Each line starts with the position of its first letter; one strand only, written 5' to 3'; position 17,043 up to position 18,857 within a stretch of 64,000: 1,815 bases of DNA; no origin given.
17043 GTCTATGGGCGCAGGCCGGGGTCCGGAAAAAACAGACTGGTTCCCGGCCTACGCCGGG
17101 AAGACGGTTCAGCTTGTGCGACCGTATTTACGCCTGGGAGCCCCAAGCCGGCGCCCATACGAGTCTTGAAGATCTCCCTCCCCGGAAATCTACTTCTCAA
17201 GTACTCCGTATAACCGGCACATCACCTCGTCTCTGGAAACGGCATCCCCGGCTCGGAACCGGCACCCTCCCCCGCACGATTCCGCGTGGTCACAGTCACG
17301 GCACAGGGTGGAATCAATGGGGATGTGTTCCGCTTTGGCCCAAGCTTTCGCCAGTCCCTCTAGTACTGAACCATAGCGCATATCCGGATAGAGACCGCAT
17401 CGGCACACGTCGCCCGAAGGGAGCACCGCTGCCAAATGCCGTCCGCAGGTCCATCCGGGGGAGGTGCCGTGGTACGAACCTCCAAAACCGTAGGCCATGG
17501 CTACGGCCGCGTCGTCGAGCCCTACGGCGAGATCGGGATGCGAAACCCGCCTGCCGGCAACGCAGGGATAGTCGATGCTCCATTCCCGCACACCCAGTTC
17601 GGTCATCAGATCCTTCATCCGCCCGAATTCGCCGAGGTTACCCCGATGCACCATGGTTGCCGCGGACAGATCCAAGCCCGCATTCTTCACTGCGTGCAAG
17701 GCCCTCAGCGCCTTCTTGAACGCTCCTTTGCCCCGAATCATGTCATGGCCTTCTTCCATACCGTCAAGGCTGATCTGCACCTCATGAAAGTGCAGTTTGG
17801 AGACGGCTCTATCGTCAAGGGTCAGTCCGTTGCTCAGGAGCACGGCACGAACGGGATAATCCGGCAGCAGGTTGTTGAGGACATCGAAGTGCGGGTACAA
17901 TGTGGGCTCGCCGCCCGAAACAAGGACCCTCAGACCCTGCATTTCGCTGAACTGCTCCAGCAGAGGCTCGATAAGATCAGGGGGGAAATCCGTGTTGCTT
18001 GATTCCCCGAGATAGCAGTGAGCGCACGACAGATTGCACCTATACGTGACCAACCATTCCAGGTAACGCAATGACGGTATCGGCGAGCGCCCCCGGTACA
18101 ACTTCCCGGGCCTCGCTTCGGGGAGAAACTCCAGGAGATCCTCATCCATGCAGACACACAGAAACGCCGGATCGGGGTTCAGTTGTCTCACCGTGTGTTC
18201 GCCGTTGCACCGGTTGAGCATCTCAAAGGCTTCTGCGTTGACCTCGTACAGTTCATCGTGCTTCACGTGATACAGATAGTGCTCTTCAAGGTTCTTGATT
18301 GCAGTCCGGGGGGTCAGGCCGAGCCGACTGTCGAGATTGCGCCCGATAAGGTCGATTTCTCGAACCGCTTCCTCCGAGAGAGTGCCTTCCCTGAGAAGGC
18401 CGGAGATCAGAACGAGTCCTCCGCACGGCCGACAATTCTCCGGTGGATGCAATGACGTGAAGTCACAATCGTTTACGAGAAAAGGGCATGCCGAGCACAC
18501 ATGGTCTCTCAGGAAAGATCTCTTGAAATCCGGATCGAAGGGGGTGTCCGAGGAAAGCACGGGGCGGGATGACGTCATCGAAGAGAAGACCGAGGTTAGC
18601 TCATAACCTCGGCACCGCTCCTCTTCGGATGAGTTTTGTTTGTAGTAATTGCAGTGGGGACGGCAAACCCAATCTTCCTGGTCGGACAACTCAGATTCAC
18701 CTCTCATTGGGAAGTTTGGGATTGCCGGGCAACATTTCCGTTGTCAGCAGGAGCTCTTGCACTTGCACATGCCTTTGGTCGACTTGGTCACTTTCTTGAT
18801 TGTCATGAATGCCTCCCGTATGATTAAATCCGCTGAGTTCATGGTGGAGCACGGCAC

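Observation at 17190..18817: Untracked 20-codon Lys/Cys-rich ORF directly upstream of an RRE-radical SAM/SPASM fusion: candidate minimal peptide-modification (RiPP or peptide-derived cofactor) locus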

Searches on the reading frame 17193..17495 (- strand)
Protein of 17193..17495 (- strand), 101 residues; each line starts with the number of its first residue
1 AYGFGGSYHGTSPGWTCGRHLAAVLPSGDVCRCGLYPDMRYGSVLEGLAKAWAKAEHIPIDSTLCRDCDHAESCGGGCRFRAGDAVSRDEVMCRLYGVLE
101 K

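Call 70: search_protein_families(library=ncbifam, proteins=[window:17193-17495:-], max_evalue=1)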
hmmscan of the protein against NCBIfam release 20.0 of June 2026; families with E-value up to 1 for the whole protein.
window:17193-17495:- (101 aa): 14 families
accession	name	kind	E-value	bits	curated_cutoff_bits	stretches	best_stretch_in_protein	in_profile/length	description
TIGR04085.1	rSAM_more_4Fe4S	domain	1.4e-07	31.8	27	1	17-83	1-79/93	SPASM domain-containing protein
NF038107.1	rSAM_NF038107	equivalog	0.015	14.1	600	1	56-82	378-404/444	Cys-every-fifth radical SAM/SPASM peptide maturase CefB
TIGR04463.1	rSAM_vs_C_rich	equivalog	0.022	13.5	525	1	24-81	332-397/438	TIGR04463 family radical SAM/SPASM RiPP maturase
TIGR04084.1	rSAM_AF0577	subfamily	0.026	13.5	225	1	16-81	225-288/347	TIGR04084 family radical SAM/SPASM domain-containing protein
NF041298.1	rSAM_mat_DynA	equivalog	0.046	12.7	450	1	16-83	251-326/356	dynobactin maturation radical SAM/SPASM protein DynA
TIGR04136.1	rSAM_FibroRumin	equivalog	0.059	12.2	400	1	52-82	394-422/458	FibroRumin system radical SAM peptide maturase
TIGR04303.1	GeoRSP_rSAM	equivalog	0.064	12.8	400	1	14-82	237-310/325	GeoRSP system radical SAM/SPASM protein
TIGR04055.1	rSAM_NirJ2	equivalog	0.07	12.6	500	1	16-84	237-309/326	putative heme d1 biosynthesis radical SAM protein NirJ2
TIGR03962.1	mycofact_rSAM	equivalog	0.08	12.1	265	1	17-78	243-313/339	mycofactocin radical SAM maturase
TIGR04064.1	rSAM_nif11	equivalog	0.11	11.2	518.7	1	17-96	336-422/459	nif11-like peptide radical SAM maturase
TIGR04083.1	rSAM_pep_methan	hypoth_equivalog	0.14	11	300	1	62-82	294-314/376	TIGR04083 family peptide-modifying radical SAM enzyme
NF047865.1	rSAM_PapB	equivalog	0.17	11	340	1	17-79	247-317/330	PapB family radical SAM/SPASM ranthipeptide maturase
TIGR03942.1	sulfatase_rSAM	equivalog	0.19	10.8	349.45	1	17-85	254-331/363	anaerobic sulfatase maturase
TIGR04082.1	rSAM_for_selen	equivalog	0.22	10.3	350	1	7-78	422-496/516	thio(seleno)oxazole modification radical SAM maturase SbtM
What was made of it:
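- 17217..17447 (-): SPASM domain (residues 421-497) with seven invariant cysteines for two auxiliary [4Fe-4S] clusters. TIGR04085 scores 31.8 bits against a cut-off of 27 (call 70).
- Checked: The SPASM model TIGR04085 scores 31.8 bits against a cut-off of 27 (call 70).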

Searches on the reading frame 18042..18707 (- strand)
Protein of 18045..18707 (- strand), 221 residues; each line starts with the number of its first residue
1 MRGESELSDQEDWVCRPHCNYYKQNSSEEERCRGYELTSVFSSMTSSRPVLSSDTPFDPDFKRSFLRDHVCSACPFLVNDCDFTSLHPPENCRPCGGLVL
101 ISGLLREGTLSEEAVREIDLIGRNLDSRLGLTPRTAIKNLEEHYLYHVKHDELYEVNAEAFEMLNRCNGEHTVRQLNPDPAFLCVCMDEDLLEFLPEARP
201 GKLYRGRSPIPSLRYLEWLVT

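Call 18: find_related_loci(query=A2, collection=metagenome_contigs, flank=5000)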
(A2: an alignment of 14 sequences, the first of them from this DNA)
Query A2 (222 aa) in metagenome_contigs; peptide patterns used: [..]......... (x = any residue, [..] = any of these).
600 stretches matched a pattern (row limit reached: there are more); 553 encode a relative of the query (tblastn E <= 1e-3); the best 80 are kept; 80 distinct loci.
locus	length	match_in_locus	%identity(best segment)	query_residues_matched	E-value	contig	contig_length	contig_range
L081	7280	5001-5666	64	1-222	2e-95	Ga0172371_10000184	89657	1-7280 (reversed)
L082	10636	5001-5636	53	11-222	2e-74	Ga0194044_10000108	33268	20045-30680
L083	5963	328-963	53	11-222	1e-74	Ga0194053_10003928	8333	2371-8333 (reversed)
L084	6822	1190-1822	51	11-221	3e-70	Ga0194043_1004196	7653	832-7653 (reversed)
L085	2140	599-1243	56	8-222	3e-72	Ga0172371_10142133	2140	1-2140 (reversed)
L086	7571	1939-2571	51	11-221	3e-70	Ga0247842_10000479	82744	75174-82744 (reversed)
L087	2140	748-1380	52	11-221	2e-70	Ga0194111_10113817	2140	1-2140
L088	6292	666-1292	51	14-222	3e-66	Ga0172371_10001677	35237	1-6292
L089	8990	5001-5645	47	6-221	2e-61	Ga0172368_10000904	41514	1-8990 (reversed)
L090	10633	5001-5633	45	11-221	2e-60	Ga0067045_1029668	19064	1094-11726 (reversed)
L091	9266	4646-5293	45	1-221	3e-58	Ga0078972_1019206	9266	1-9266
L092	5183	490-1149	44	5-221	6e-56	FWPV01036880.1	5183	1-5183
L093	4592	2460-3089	44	11-221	1e-55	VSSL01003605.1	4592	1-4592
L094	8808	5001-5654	36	2-221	3e-35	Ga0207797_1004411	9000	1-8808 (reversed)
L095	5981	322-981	33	1-221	2e-32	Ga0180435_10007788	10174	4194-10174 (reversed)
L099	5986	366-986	37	14-221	3e-30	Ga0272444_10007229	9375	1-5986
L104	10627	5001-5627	32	12-221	2e-29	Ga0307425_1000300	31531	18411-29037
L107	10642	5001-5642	37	11-217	3e-29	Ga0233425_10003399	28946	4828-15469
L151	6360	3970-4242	46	131-221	6e-17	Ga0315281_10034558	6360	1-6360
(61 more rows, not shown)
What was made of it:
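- Tried and rejected: The metagenome scan was therefore run with an N-terminal alignment (call 18).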

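Call 38: search_protein_families(library=ncbifam, proteins=[L099:3022-4128:+, L104:7198-8301:+, L107:3395-4336:+, L151:5284-6195:+, L094:6559-6888:+, L082:6618-8453:+], max_evalue=0.001)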
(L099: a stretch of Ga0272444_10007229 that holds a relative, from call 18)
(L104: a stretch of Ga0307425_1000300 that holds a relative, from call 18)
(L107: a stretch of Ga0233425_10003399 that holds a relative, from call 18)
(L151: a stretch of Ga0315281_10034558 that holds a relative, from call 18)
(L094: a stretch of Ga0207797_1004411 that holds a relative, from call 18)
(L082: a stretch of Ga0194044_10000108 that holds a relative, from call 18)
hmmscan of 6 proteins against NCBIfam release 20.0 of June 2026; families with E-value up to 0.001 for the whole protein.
L099:3022-4128:+ (368 aa): 49 families (the best 25 are shown)
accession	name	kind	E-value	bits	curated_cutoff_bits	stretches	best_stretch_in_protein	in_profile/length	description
TIGR04317.1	W_rSAM_matur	equivalog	8.2e-48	163.3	380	1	28-338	6-300/349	tungsten cofactor oxidoreductase radical SAM maturase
TIGR04311.1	rSAM_Geo_metal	subfamily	1.4e-33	116.6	400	1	28-240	5-221/423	radical SAM/SPASM family putative metalloenzyme maturase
TIGR04545.1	rSAM_ahbD_hemeb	equivalog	8e-20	71.5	500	1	29-244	3-208/339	heme b synthase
TIGR04051.1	rSAM_NirJ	equivalog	8.1e-16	57.9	515.45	1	32-227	8-198/354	heme d1 biosynthesis radical SAM protein NirJ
TIGR04055.1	rSAM_NirJ2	equivalog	2.6e-15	56.8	500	1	31-243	5-206/326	putative heme d1 biosynthesis radical SAM protein NirJ2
TIGR04054.1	rSAM_NirJ1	equivalog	1.1e-14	53.9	650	1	28-204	38-207/387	putative heme d1 biosynthesis radical SAM protein NirJ1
TIGR04546.1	rSAM_ahbC_deAc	equivalog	2.2e-14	53.1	650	1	28-210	41-216/390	12,18-didecarboxysiroheme deacetylase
NF050035.1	rSAM_WgK_link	exception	6.8e-14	51.6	650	1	27-166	10-150/367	radical SAM/SPASM peptide maturase WgkB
TIGR03962.1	mycofact_rSAM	equivalog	1.4e-13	50.8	265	1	30-281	16-259/339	mycofactocin radical SAM maturase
TIGR04321.1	spiroSPASM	subfamily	2.5e-13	49.5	250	1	27-189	232-400/510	spiro-SPASM protein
TIGR04133.1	rSAM_w_lipo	hypoth_equivalog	3.6e-13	49.2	425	1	17-206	15-201/350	TIGR04133 family radical SAM/SPASM protein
NF001199.0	PRK00164.2-1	equivalog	4.1e-13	49.2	231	1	28-199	14-180/308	GTP 3',8-cyclase MoaA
TIGR02668.1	moaA_archaeal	equivalog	9e-13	47.9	325.25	1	28-199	12-179/303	GTP 3',8-cyclase MoaA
TIGR04466.1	rSAM_BlsE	equivalog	1.1e-12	48.1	400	1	30-208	7-176/327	cytosylglucuronate decarboxylase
TIGR02666.1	moaA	equivalog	1.9e-12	46.8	284.05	1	26-199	10-185/336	GTP 3',8-cyclase MoaA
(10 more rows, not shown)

L104:7198-8301:+ (367 aa): 47 families (the best 25 are shown)
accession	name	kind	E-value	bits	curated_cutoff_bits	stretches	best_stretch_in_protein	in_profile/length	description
TIGR04317.1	W_rSAM_matur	equivalog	4.7e-47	160.8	380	1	27-338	6-301/349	tungsten cofactor oxidoreductase radical SAM maturase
TIGR04311.1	rSAM_Geo_metal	subfamily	5.5e-35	121.2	400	1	27-224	5-204/423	radical SAM/SPASM family putative metalloenzyme maturase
TIGR04545.1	rSAM_ahbD_hemeb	equivalog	2.1e-19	70.2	500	1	28-200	3-169/339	heme b synthase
TIGR04055.1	rSAM_NirJ2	equivalog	1.6e-16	60.7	500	1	75-294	49-268/326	putative heme d1 biosynthesis radical SAM protein NirJ2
TIGR02668.1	moaA_archaeal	equivalog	7.4e-16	58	325.25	1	25-196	10-176/303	GTP 3',8-cyclase MoaA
NF001199.0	PRK00164.2-1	equivalog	1.8e-15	56.9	231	1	27-198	14-180/308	GTP 3',8-cyclase MoaA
TIGR02666.1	moaA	equivalog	1.8e-15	56.8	284.05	1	24-196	9-183/336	GTP 3',8-cyclase MoaA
TIGR02109.1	PQQ_syn_pqqE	equivalog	1.3e-14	53.9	381.35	1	26-281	8-258/358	pyrroloquinoline quinone biosynthesis protein PqqE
TIGR04051.1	rSAM_NirJ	equivalog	3.8e-14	52.4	515.45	1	31-206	8-176/354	heme d1 biosynthesis radical SAM protein NirJ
TIGR04133.1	rSAM_w_lipo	hypoth_equivalog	5.7e-14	51.8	425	1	15-270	14-262/350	TIGR04133 family radical SAM/SPASM protein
TIGR04054.1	rSAM_NirJ1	equivalog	7e-14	51.2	650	1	27-199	38-203/387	putative heme d1 biosynthesis radical SAM protein NirJ1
TIGR04466.1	rSAM_BlsE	equivalog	2.3e-13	50.3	400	1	29-161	7-134/327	cytosylglucuronate decarboxylase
TIGR03962.1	mycofact_rSAM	equivalog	2.7e-13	49.8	265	1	29-201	16-181/339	mycofactocin radical SAM maturase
NF033640.1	N_Twi_rSAM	subfamily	3.2e-13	49.5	170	1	14-203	99-304/398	twitch domain-containing radical SAM protein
TIGR04321.1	spiroSPASM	subfamily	5.2e-13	48.5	250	1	26-202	232-414/510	spiro-SPASM protein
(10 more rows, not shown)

L107:3395-4336:+ (313 aa): 50 families (the best 25 are shown)
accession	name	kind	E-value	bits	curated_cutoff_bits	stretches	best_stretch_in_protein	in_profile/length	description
TIGR03962.1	mycofact_rSAM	equivalog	1.3e-17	64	265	2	216-311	240-335/339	mycofactocin radical SAM maturase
TIGR04303.1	GeoRSP_rSAM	equivalog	1.7e-16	60.7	400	2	179-307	199-324/325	GeoRSP system radical SAM/SPASM protein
TIGR04085.1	rSAM_more_4Fe4S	domain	8.2e-15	55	27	1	217-307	1-93/93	SPASM domain-containing protein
NF041298.1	rSAM_mat_DynA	equivalog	8.7e-15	54.5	450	1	208-307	245-339/356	dynobactin maturation radical SAM/SPASM protein DynA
TIGR04340.1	rSAM_ACGX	hypoth_equivalog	1.3e-14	54.2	400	1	216-308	252-338/341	radical SAM/SPASM domain protein, ACGX system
NF047865.1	rSAM_PapB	equivalog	2.3e-13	50.1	340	1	203-301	233-328/330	PapB family radical SAM/SPASM ranthipeptide maturase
NF050035.1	rSAM_WgK_link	exception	2.9e-13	49.6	650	1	214-309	266-363/367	radical SAM/SPASM peptide maturase WgkB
TIGR04080.1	rSAM_pep_cyc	equivalog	5.5e-12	45.1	500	2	7-92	106-191/440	KxxxW cyclic peptide radical SAM maturase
TIGR04250.1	SCM_rSAM_ScmE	equivalog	8.8e-12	44.6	400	1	211-307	246-346/358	SynChlorMet cassette radical SAM/SPASM protein ScmE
NF012164.0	AlbA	equivalog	2.3e-11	42.8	850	2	11-115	116-221/442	subtilosin maturase AlbA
NF045574.1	sacti_mat_StsB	exception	3.3e-11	42.7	625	2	15-93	103-182/466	StsB family radical SAM/SPASM domain sactipeptide maturase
TIGR04083.1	rSAM_pep_methan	hypoth_equivalog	8e-11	41.4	300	1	222-308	241-330/376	TIGR04083 family peptide-modifying radical SAM enzyme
TIGR04055.1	rSAM_NirJ2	equivalog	2.5e-10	40.4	500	1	217-308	236-323/326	putative heme d1 biosynthesis radical SAM protein NirJ2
TIGR03974.1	rSAM_six_Cys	equivalog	6.3e-10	38.5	425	1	216-302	346-429/451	thioether cross-link-forming SCIFF peptide maturase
TIGR04280.1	geopep_mat_rSAM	hypoth_equivalog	8.8e-10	38.1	400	1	222-301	331-404/428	geopeptide radical SAM maturase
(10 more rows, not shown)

L151:5284-6195:+ (303 aa): 2 families
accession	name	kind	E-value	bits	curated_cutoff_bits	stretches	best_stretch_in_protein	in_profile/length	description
TIGR00768.1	rimK_fam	subfamily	0.00053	19.4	143.4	0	98-199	86-191/276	RimK family alpha-L-glutamate ligase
TIGR04356.1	grasp_GAK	hypoth_equivalog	0.0006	19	300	1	106-219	107-214/287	GAK system ATP-grasp enzyme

L094:6559-6888:+ (109 aa): 0 families

L082:6618-8453:+ (611 aa): 16 families
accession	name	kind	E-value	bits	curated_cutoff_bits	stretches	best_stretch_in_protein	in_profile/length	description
NF003745.1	PRK05342.1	equivalog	3.6e-94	316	359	1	77-432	58-404/418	ATP-dependent Clp protease ATP-binding subunit ClpX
TIGR00382.1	clpX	equivalog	2.4e-86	290.4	370.75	1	80-431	68-409/414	ATP-dependent protease ATP-binding subunit ClpX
TIGR00390.1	hslU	equivalog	2.4e-46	158.6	362.45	3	79-189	1-104/441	ATP-dependent protease ATPase subunit HslU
TIGR02639.1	ClpA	equivalog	3.6e-12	45.3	993.15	1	315-403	625-709/734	ATP-dependent Clp protease ATP-binding subunit ClpA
TIGR01241.2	FtsH_fam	equivalog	3.1e-09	36.2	600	1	129-211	192-268/598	ATP-dependent zinc metalloprotease FtsH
NF008004.0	PRK10733.1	equivalog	1.8e-08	32.9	1008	1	128-211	181-258/644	ATP-dependent zinc metalloprotease FtsH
NF003069.1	PRK03992.1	subfamily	2.7e-08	33.4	500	1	134-233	167-259/379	proteasome-activating nucleotidase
TIGR01242.2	TIGR01242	subfamily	4.5e-08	32.5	500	1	134-234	150-243/362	proteasome-activating nucleotidase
TIGR01243.1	CDC48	subfamily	5.2e-08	31.7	802.65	1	127-225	208-299/733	CDC48 family AAA ATPase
TIGR03345.1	VI_ClpV1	equivalog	3.8e-07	28.8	884.95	0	305-405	733-827/852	type VI secretion system ATPase TssH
NF047747.1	PrtsmActNtasePan2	equivalog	5.4e-07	29.2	700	1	133-214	186-261/397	proteasome-activating nucleotidase Pan2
NF047748.1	PrtsmActNtasePan1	equivalog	1e-06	28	750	1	133-233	183-276/405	proteasome-activating nucleotidase Pan1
TIGR03346.1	chaperone_ClpB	equivalog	1.8e-06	26.6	1232.1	0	309-404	731-821/853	ATP-dependent chaperone ClpB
NF003229.0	PRK04195.1-5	equivalog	9.3e-06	24.6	280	1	92-214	19-120/413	replication factor C large subunit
NF041006.2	cell_div_CdvC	equivalog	1.5e-05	24.1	650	1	134-212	136-213/370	cell division protein CdvC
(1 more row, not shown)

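Call 49: search_protein_representatives(protein=window:18045-18707:-)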
Query: 221 residues. Proteins with E-value up to 0.001 (for the whole library): 185; up to 1e-10: 32; up to 1e-30: 4. The best 150 are listed.
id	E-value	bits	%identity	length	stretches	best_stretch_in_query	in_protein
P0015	7.3e-63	228.4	50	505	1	11-221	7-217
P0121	3.4e-45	170.6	46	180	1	44-216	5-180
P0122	1.8e-42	161.7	48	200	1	26-185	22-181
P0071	2.0e-33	132.0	39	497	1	12-220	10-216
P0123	1.7e-26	109.4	35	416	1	12-221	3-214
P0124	3.0e-25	105.3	33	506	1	12-219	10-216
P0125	6.1e-17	78.1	48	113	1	126-219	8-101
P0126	9.1e-16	74.3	39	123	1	11-116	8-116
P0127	1.1e-15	74.0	42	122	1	128-218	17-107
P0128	7.5e-15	71.3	40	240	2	127-221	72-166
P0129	7.8e-15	71.2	33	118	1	14-115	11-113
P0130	4.9e-14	68.6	33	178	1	45-196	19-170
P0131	5.0e-14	68.6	46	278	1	129-218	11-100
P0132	1.3e-13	67.3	32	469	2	136-219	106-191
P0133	4.3e-13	65.6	44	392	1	131-221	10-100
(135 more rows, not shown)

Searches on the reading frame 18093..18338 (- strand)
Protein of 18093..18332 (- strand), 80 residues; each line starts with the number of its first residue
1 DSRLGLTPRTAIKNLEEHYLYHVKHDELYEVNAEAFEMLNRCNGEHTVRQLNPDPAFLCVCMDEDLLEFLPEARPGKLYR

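Call 61: search_solved_structures(query=A7, max_evalue=10, show_alignments=2)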
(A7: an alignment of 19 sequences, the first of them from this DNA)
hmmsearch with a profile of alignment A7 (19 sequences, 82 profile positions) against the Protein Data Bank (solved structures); distinct sequences matched with E-value up to 10: 3.
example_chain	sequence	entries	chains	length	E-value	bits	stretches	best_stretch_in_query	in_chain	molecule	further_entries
2lmi_A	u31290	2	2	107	1.3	12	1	10-42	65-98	G-rich sequence factor 1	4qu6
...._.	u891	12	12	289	2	11.4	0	33-80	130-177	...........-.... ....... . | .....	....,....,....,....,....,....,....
9e8o_u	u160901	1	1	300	2.1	11.3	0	33-80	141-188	Thioredoxin-like protein 1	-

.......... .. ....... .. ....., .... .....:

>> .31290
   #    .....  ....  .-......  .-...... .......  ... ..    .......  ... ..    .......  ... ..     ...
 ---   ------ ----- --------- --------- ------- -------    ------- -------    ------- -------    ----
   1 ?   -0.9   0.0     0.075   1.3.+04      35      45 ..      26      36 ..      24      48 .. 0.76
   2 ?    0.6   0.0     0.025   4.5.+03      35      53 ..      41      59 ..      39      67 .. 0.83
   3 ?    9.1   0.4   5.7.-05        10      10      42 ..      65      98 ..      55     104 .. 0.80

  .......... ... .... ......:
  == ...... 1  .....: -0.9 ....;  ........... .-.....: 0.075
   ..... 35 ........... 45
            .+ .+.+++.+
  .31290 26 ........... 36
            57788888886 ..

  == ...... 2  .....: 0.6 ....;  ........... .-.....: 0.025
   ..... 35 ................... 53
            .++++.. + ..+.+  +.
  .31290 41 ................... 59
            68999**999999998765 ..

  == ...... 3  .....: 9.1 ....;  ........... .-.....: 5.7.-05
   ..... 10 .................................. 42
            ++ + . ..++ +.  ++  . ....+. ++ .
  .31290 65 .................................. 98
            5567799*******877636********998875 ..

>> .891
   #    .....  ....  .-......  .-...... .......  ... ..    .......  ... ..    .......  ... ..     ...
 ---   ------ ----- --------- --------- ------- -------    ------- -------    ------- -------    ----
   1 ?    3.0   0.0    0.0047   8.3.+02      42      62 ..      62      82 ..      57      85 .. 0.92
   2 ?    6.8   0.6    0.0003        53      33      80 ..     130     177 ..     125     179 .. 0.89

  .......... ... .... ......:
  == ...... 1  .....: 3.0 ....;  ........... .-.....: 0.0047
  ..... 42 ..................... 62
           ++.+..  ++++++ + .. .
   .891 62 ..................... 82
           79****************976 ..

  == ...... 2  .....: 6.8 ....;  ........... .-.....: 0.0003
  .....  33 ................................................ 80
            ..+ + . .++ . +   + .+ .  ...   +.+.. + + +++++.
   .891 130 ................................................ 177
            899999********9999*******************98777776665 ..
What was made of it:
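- On RRE (PqqD-like) dependent RiPP maturases: A profile search against the PDB found nothing (call 61).
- Tried and rejected: A profile of the RRE-like segment against PDB sequences gave no meaningful hit (call 61).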

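Call 70: search_protein_families(library=ncbifam, proteins=[window:18093-18332:-], max_evalue=1)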
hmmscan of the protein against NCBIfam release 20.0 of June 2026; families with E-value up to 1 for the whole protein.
window:18093-18332:- (80 aa): 1 family
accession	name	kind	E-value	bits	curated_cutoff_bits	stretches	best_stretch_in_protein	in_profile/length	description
TIGR03859.1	PQQ_PqqD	equivalog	0.13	12.2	46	1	28-52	26-50/81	pyrroloquinoline quinone biosynthesis peptide chaperone PqqD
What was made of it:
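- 18093..18332 (-): RRE / PqqD-like peptide-recognition domain (residues ~126-205). The only NCBIfam hit is PqqD at E 0.13 on residues 153-177 (call 70).
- PqqD scores E 0.13 (call 70), and a profile of the segment finds nothing in the PDB (call 61).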
